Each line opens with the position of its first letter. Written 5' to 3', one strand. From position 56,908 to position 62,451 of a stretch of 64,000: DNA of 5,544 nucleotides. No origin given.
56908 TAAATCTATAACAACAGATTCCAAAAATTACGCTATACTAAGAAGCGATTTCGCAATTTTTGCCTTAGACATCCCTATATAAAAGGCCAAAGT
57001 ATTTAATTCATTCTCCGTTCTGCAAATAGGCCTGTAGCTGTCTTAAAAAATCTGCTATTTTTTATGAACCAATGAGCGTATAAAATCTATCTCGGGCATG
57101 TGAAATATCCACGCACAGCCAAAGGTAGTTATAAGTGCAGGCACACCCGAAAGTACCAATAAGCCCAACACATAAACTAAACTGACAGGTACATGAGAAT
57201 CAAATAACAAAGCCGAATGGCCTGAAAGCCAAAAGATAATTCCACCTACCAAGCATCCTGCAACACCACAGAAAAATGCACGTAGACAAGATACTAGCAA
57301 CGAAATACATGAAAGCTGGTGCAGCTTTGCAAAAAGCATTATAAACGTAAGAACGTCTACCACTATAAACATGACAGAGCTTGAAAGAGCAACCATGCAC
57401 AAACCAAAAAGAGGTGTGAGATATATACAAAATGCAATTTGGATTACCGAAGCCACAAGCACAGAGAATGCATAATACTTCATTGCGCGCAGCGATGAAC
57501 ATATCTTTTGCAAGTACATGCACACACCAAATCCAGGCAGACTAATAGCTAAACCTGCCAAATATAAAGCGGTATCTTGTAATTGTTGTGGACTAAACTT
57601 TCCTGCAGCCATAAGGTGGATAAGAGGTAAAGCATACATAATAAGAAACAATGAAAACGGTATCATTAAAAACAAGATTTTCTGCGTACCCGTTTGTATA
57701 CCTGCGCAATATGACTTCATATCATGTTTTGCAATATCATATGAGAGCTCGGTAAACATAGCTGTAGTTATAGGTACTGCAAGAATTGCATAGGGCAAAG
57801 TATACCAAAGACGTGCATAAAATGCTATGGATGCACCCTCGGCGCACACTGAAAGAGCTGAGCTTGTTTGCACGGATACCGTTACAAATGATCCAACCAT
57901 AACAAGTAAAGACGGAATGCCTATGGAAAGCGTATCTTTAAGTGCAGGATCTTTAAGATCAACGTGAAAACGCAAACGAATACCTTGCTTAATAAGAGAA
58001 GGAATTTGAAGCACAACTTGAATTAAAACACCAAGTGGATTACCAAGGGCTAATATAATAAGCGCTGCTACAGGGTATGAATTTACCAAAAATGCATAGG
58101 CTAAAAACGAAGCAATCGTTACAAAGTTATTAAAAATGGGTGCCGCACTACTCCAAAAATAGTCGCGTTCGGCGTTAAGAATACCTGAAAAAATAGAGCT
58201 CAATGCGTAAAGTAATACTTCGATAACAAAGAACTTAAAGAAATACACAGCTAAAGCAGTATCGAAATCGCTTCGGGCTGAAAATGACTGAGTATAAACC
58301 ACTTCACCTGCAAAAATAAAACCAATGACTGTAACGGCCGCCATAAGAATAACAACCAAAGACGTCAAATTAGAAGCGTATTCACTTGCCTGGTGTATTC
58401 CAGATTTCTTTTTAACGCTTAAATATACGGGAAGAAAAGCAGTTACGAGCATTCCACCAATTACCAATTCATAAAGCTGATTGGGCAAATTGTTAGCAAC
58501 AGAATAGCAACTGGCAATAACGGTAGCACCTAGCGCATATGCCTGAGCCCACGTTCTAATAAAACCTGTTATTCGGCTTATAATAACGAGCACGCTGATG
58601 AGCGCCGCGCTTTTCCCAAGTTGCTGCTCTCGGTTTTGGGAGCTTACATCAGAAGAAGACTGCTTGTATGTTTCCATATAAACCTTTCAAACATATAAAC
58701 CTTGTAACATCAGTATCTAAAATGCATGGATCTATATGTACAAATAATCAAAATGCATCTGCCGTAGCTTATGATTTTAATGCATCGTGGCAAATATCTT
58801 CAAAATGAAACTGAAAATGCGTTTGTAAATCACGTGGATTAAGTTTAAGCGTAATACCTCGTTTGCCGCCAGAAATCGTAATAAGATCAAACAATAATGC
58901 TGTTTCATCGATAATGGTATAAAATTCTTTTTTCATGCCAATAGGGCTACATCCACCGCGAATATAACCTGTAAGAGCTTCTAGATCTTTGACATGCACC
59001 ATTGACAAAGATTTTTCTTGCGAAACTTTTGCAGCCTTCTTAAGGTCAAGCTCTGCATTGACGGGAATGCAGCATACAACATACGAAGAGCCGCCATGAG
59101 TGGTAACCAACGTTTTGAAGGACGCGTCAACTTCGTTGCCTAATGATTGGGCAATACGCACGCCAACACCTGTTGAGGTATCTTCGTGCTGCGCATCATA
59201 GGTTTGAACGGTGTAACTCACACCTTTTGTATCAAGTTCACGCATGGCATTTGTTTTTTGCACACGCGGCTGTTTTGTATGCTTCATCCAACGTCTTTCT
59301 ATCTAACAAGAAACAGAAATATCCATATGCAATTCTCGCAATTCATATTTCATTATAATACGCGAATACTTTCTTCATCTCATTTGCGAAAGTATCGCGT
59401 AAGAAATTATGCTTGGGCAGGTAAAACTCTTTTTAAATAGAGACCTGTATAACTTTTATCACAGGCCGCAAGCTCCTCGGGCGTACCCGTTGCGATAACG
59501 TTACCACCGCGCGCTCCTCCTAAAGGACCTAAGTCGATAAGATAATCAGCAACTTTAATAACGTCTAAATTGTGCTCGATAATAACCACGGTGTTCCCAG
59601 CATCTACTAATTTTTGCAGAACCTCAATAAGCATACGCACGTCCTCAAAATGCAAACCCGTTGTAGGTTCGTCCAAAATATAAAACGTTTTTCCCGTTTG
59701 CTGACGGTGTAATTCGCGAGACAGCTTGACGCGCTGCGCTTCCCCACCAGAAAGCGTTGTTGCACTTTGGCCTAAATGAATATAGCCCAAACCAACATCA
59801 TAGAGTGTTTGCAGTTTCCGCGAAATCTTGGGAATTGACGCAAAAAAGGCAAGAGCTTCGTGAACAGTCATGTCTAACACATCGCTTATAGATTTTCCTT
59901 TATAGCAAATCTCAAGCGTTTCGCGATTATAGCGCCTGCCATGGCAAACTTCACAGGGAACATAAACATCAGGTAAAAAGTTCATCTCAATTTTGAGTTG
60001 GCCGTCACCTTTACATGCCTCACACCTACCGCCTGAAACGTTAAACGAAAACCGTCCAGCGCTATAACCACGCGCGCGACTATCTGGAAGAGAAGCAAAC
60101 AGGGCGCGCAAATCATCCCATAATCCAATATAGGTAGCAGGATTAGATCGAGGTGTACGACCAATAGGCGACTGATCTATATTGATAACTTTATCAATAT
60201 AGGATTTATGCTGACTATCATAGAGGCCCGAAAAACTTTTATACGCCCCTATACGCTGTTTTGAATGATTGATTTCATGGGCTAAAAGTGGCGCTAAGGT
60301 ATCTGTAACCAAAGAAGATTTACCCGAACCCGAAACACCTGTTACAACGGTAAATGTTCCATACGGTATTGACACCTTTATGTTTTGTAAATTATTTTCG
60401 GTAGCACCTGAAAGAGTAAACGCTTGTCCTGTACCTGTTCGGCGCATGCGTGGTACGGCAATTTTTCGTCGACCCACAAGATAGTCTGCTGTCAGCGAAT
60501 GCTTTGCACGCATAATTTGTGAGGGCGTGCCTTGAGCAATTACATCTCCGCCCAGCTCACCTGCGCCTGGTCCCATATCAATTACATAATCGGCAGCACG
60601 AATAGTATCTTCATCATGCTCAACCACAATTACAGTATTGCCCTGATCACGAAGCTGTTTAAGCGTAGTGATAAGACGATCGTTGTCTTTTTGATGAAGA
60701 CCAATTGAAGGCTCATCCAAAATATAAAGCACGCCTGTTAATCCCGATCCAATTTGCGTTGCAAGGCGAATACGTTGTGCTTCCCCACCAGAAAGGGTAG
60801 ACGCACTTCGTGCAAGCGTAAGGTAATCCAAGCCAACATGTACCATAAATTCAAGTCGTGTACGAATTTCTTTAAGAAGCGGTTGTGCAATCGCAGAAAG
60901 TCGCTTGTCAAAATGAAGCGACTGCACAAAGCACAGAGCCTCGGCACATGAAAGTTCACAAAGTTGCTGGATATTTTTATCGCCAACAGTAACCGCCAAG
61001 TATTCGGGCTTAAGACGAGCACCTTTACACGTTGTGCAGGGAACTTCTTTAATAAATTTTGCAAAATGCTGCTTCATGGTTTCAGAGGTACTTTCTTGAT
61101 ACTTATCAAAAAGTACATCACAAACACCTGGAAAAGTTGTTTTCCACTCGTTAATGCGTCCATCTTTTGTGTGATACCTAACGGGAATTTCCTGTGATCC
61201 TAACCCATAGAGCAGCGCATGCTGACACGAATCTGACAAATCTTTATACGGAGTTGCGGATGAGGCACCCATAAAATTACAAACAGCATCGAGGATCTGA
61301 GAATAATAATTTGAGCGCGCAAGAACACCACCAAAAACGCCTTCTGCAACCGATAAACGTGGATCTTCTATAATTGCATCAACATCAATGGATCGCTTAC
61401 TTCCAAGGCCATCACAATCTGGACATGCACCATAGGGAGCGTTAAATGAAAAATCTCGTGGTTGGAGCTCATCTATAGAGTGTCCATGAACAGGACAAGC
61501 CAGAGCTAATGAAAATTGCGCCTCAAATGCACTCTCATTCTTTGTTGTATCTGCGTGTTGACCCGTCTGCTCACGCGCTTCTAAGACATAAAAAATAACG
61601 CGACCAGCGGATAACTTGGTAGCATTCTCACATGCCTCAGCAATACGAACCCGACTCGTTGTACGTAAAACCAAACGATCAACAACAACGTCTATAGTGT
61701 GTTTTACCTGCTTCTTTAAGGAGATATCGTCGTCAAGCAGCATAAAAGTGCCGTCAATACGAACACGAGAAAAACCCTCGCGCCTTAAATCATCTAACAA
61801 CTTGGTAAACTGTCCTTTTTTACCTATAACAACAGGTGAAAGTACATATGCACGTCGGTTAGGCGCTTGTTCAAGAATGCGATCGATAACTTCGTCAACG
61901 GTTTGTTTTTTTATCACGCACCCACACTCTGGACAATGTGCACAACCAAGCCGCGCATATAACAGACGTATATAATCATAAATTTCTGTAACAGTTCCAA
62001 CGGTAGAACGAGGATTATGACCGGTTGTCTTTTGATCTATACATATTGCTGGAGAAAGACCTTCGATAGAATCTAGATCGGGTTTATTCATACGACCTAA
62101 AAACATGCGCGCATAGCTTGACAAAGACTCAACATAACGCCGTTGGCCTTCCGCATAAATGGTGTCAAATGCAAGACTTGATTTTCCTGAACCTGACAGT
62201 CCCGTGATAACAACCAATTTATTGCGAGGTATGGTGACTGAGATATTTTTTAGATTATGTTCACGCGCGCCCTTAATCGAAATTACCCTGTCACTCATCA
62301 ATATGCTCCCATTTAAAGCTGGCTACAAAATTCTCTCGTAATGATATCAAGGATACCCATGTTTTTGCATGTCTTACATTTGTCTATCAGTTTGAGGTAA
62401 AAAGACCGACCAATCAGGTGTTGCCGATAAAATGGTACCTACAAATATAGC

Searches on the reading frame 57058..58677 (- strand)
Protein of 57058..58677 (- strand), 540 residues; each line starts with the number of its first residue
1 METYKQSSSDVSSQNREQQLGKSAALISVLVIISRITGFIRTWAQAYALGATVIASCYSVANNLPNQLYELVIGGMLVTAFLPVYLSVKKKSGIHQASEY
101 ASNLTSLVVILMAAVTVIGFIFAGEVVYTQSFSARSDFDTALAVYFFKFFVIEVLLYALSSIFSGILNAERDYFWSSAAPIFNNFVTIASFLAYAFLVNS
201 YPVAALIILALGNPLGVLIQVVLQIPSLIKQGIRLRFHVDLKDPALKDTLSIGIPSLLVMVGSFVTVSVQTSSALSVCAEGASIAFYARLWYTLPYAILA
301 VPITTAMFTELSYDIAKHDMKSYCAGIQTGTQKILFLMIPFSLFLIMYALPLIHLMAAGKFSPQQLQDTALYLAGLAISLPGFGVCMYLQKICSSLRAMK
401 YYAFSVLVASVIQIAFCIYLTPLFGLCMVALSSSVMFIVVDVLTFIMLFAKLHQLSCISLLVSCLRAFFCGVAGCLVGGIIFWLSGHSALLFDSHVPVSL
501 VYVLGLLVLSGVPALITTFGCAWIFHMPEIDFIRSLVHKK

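Call 63: search_protein_families(library=pfam, proteins=[window:57058-58677:-], max_evalue=0.00001)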
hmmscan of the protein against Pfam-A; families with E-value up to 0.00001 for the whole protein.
window:57058-58677:- (540 aa): 1 family
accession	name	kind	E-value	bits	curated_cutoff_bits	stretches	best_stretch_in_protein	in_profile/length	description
PF03023.19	MurJ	-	6.3e-58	196.9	27.4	1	46-488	2-436/451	Lipid II flippase MurJ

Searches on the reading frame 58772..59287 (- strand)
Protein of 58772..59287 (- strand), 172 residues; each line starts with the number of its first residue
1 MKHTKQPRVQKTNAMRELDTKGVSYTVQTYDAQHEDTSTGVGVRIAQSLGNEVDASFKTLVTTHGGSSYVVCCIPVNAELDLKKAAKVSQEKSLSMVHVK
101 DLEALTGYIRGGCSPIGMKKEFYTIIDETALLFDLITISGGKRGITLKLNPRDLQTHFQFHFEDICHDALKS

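Call 63: search_protein_families(library=pfam, proteins=[window:58772-59287:-], max_evalue=0.00001)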
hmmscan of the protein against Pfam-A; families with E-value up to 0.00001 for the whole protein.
window:58772-59287:- (172 aa): 1 family
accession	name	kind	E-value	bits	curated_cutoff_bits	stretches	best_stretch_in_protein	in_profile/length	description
PF04073.20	tRNA_edit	-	4.9e-23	82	25.5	1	45-156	10-122/123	Aminoacyl-tRNA editing domain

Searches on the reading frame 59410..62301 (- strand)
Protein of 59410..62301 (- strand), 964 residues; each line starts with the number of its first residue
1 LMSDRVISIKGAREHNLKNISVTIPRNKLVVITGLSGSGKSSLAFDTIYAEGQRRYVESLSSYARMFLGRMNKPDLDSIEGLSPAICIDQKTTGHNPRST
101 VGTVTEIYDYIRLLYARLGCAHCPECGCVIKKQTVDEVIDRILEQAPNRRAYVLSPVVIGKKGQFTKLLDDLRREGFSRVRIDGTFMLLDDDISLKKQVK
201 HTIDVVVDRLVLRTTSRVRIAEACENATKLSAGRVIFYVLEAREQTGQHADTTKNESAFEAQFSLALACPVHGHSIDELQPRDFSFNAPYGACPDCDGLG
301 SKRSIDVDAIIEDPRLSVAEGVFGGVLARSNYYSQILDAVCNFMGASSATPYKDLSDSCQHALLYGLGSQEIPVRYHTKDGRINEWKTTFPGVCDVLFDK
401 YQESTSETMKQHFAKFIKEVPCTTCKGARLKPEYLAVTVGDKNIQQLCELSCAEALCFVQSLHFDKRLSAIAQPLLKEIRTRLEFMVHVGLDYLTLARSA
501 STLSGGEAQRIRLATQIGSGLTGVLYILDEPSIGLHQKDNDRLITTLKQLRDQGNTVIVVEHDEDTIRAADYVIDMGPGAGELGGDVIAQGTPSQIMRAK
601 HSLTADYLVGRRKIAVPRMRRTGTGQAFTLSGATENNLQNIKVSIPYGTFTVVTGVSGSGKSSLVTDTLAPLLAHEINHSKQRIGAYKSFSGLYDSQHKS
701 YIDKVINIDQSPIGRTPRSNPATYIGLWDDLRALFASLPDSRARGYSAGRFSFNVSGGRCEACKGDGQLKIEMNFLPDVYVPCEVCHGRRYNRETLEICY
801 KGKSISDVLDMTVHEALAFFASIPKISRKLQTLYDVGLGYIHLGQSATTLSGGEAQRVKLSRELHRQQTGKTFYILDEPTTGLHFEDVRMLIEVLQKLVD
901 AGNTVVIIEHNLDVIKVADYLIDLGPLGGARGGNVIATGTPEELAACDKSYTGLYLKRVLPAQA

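Call 63: search_protein_families(library=pfam, proteins=[window:59410-62301:-], max_evalue=0.00001)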
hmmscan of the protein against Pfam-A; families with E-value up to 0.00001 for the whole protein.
window:59410-62301:- (964 aa): 8 families
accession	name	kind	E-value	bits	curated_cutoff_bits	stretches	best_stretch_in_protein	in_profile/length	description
PF17760.6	UvrA_inter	-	2.2e-34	118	23.3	1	133-239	1-107/109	UvrA interaction domain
PF17755.6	UvrA_DNA-bind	-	3.2e-23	82.5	23.2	1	306-414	1-109/110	UvrA DNA-binding domain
PF00005.33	ABC_tran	-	1e-20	75.2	25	0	828-881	87-137/137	ABC transporter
PF02463.25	SMC_N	-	4.9e-12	46.2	40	0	242-576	135-211/220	RecF/RecN/SMC N terminal domain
PF20703.3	nSTAND1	-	2.8e-09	37.5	27.1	0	649-681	34-66/379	Novel STAND NTPase 1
PF13555.12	AAA_29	-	2.7e-07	30.7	27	0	648-672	23-45/61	P-loop containing region of AAA domain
PF13191.12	AAA_16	-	5.6e-07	30.6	32.6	0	644-675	20-51/167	AAA ATPase domain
PF03193.22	RsgA_GTPase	-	8.8e-07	29.3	30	0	626-679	85-136/174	RsgA GTPase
